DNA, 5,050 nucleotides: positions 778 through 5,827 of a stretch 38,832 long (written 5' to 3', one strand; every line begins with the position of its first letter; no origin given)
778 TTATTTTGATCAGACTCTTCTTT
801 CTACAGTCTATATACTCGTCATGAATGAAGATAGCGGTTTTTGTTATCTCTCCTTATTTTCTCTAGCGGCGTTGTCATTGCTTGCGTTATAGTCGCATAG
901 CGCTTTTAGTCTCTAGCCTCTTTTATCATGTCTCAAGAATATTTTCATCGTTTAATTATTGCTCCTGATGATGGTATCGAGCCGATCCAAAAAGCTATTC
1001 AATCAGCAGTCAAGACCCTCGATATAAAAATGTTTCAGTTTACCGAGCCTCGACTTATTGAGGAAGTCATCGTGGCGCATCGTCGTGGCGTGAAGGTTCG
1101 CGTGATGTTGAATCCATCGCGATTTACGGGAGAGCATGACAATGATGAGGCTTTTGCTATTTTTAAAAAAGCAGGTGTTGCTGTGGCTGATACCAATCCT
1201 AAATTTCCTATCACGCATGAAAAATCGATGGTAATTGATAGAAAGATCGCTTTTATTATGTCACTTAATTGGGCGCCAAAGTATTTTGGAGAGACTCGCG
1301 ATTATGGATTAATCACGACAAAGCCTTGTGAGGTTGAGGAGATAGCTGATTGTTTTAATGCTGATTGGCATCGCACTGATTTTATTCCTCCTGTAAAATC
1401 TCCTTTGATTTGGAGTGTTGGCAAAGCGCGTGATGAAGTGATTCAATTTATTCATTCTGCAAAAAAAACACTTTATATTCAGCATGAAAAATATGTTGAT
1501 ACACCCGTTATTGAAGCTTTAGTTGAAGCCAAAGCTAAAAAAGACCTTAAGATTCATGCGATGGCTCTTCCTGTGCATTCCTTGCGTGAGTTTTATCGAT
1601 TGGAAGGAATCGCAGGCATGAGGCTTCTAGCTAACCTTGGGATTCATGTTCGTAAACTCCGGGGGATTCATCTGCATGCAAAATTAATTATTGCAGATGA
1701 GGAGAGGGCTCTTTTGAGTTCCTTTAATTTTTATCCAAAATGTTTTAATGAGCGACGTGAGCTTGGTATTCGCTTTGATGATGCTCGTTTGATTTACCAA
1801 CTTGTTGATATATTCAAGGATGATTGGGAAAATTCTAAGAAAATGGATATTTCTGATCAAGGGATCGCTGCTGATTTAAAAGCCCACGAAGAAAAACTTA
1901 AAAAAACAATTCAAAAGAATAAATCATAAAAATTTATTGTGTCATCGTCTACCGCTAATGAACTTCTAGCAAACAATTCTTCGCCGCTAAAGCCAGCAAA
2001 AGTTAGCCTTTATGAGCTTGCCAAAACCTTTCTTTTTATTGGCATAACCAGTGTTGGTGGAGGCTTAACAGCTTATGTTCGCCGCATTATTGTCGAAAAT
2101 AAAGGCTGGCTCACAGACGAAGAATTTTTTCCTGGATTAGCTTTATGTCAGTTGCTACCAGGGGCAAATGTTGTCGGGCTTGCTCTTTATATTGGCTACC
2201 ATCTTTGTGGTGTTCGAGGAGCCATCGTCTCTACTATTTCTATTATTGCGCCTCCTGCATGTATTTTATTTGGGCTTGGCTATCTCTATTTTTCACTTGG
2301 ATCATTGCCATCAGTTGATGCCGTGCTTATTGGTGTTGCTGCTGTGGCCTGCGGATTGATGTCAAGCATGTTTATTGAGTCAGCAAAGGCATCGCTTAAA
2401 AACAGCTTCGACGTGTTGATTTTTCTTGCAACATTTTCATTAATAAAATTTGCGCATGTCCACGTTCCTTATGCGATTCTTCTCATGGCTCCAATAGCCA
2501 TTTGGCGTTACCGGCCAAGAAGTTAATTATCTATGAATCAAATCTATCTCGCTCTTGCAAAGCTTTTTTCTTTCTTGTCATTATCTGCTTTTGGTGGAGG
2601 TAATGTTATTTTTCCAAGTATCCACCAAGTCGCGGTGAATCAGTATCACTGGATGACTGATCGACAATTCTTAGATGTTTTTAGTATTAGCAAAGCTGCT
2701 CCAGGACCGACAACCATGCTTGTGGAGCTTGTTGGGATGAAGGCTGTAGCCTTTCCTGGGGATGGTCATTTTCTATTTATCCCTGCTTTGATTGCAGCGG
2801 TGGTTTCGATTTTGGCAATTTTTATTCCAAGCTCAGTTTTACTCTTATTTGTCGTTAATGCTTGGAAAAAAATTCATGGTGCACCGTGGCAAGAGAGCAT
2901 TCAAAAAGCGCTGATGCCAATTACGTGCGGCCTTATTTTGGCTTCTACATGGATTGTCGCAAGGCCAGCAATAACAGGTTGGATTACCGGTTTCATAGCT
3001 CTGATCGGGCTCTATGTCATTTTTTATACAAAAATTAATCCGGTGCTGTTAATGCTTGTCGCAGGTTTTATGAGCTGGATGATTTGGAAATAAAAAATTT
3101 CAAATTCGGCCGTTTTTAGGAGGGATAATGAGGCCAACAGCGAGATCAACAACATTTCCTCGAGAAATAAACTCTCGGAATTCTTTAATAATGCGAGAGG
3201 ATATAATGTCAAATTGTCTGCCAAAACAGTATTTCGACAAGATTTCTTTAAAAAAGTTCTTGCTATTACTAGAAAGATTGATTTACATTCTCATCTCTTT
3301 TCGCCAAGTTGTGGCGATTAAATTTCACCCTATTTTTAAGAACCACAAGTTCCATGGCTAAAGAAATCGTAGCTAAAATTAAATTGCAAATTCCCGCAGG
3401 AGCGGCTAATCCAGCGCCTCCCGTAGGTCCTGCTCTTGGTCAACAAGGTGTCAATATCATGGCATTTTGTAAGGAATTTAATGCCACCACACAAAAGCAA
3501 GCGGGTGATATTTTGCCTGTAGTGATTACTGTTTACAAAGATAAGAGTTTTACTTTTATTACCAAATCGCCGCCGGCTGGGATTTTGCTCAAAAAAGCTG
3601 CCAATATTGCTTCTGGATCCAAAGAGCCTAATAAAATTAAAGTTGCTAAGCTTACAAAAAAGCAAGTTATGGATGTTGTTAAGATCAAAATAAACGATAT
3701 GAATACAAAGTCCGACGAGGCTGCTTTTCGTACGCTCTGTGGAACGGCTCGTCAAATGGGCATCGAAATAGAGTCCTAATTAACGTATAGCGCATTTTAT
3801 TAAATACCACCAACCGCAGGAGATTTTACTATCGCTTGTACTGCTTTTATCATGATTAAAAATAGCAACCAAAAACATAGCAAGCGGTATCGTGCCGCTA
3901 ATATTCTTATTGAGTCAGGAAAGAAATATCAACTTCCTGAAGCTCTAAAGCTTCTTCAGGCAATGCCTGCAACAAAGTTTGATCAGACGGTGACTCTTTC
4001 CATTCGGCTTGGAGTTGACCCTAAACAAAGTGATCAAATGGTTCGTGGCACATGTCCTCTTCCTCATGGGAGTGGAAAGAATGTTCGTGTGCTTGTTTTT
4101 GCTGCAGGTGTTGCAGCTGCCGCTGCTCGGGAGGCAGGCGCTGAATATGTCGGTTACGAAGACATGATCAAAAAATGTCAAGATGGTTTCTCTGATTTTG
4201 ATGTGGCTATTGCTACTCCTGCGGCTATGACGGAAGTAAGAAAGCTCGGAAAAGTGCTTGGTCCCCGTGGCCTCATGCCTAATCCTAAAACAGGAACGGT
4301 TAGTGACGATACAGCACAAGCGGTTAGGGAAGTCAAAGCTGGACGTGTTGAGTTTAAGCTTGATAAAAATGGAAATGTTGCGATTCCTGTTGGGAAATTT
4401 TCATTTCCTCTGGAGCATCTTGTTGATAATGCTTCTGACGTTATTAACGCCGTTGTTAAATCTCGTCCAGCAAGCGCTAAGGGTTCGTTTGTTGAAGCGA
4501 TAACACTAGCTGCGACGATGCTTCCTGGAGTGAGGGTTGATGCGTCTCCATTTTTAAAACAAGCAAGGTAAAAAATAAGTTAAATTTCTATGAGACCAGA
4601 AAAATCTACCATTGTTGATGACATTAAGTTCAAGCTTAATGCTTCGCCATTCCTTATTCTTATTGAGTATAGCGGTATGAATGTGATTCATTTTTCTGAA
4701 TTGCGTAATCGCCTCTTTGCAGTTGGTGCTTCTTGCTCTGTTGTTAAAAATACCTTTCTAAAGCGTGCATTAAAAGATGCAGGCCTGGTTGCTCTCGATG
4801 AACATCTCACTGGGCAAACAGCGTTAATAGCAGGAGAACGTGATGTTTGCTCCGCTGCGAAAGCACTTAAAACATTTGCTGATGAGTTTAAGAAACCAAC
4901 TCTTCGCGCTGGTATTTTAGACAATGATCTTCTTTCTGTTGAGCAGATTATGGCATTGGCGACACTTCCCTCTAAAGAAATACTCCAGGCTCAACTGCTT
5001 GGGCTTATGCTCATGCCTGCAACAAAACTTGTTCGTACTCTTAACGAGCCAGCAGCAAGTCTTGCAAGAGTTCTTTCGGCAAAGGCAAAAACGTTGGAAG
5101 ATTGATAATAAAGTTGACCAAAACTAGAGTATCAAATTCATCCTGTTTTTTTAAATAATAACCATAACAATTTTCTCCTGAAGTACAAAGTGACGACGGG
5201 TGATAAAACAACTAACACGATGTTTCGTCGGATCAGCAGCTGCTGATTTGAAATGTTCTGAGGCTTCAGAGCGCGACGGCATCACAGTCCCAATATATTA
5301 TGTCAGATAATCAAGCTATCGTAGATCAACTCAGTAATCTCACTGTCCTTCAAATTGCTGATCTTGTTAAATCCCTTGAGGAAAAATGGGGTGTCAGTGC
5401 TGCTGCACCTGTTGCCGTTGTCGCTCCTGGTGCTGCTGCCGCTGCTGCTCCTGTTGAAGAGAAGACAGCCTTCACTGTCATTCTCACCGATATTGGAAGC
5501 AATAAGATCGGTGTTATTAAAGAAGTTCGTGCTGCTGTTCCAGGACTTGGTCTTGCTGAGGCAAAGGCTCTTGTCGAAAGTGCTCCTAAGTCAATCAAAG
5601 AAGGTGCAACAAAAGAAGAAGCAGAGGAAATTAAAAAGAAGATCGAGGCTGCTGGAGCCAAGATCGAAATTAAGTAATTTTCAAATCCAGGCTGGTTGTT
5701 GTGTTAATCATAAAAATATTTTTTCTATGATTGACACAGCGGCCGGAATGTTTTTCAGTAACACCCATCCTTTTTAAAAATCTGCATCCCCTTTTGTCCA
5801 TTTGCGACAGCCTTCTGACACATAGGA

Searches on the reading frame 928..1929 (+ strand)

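Call 6: search_protein_families(library=ncbifam, proteins=[window:928-1929:+], max_evalue=0.001)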
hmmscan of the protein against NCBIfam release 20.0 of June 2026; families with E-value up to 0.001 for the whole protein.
window:928-1929:+ (333 aa): 6 families
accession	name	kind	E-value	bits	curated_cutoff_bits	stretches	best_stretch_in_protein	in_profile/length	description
NF010490.0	PRK13912.1-1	equivalog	5.2e-19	68.9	211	1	14-144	29-153/159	nuclease NucT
NF038319.1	DISARM_DrmC_I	equivalog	1.3e-14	54.3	133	2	170-296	98-231/236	DISARM system phospholipase D-like protein DrmC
TIGR04265.1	bac_cardiolipin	equivalog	1.1e-12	47.7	290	2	170-308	322-459/483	cardiolipin synthase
NF010492.0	PRK13912.1-3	equivalog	2.4e-08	33.8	297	1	8-134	27-159/178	nuclease NucT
NF010491.0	PRK13912.1-2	equivalog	3.7e-07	30.1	225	1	16-124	37-151/180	nuclease NucT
NF009107.0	PRK12452.1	equivalog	0.00018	20.4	787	0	9-130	144-276/509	cardiolipin synthase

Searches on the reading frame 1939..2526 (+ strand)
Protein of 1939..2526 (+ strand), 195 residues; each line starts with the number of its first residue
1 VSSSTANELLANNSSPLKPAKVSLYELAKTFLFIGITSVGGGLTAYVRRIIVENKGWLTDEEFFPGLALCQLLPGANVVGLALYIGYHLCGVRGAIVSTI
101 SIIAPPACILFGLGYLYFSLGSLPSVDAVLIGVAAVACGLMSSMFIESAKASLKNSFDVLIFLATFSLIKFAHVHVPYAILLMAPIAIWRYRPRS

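Call 6: search_protein_families(library=ncbifam, proteins=[window:1939-2526:+], max_evalue=0.001)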
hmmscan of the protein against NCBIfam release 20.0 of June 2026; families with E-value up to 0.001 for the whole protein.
window:1939-2526:+ (195 aa): 3 families
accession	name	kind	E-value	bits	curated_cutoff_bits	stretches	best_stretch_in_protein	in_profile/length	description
TIGR00937.1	2A51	subfamily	1.9e-25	90.3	171.7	1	31-174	1-149/368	chromate efflux transporter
NF053759.1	ChrTpChrBBac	equivalog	1.5e-14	54.2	250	1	26-183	3-165/180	chromate efflux transporter ChrB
NF053760.1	ChrTpChrABac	equivalog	1.3e-09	38.5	250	1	26-183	5-165/178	chromate efflux transporter ChrA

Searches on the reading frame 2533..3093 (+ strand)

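Call 72: search_protein_families(library=pfam, proteins=[window:2533-3093:+], max_evalue=0.0001)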
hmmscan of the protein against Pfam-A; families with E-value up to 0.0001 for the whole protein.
window:2533-3093:+ (186 aa): 1 family
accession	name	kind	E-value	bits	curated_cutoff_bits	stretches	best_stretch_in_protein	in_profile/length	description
PF02417.20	Chromate_transp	-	3.9e-31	108.7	28.6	1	7-181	2-165/166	Chromate transporter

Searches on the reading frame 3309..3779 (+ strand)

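Call 72: search_protein_families(library=pfam, proteins=[window:3309-3779:+], max_evalue=0.0001)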
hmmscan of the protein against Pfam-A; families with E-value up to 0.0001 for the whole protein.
window:3309-3779:+ (156 aa): 2 families
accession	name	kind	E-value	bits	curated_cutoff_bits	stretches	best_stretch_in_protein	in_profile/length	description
PF03946.19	Ribosomal_L11_N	-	1.4e-28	98.8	32.9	1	24-81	1-58/58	Ribosomal protein L11, N-terminal domain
PF00298.24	Ribosomal_L11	-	2e-21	76.6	21.4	1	86-154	1-69/69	Ribosomal protein L11, RNA binding domain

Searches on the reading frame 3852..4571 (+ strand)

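Call 72: search_protein_families(library=pfam, proteins=[window:3852-4571:+], max_evalue=0.0001)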
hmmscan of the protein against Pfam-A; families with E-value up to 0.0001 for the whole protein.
window:3852-4571:+ (239 aa): 1 family
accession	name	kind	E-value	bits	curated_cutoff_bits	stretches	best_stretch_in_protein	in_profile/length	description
PF00687.26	Ribosomal_L1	-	4.1e-61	206.5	32.2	1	37-223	3-196/198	Ribosomal protein L1p/L10e family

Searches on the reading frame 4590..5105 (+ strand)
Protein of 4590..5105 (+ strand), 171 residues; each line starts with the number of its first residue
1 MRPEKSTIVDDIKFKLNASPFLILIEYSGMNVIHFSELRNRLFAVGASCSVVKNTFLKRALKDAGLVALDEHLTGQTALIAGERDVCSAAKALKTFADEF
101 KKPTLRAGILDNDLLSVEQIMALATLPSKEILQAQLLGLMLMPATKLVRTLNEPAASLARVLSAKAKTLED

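Call 72: search_protein_families(library=pfam, proteins=[window:4590-5105:+], max_evalue=0.0001)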
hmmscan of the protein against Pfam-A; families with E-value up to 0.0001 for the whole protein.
window:4590-5105:+ (171 aa): 1 family
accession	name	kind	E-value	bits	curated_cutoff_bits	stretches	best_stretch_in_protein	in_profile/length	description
PF00466.25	Ribosomal_L10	-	2.8e-21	75.9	22.8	1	2-97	3-99/100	Ribosomal protein L10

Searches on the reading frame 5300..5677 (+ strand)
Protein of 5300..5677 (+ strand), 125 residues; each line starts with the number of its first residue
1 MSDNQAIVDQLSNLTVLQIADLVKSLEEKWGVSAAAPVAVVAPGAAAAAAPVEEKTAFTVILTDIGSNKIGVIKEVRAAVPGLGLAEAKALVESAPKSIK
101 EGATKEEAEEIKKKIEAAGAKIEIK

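Call 72: search_protein_families(library=pfam, proteins=[window:5300-5677:+], max_evalue=0.0001)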
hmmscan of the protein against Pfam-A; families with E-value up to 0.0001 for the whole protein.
window:5300-5677:+ (125 aa): 2 families
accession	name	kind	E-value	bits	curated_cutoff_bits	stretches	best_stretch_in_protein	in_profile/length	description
PF00542.24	Ribosomal_L12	-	4.1e-28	97.9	25.9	1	58-125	1-67/67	Ribosomal protein L7/L12 C-terminal domain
PF16320.10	Ribosomal_L12_N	-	7.3e-21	74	25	1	4-50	2-48/48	Ribosomal protein L7/L12 dimerisation domain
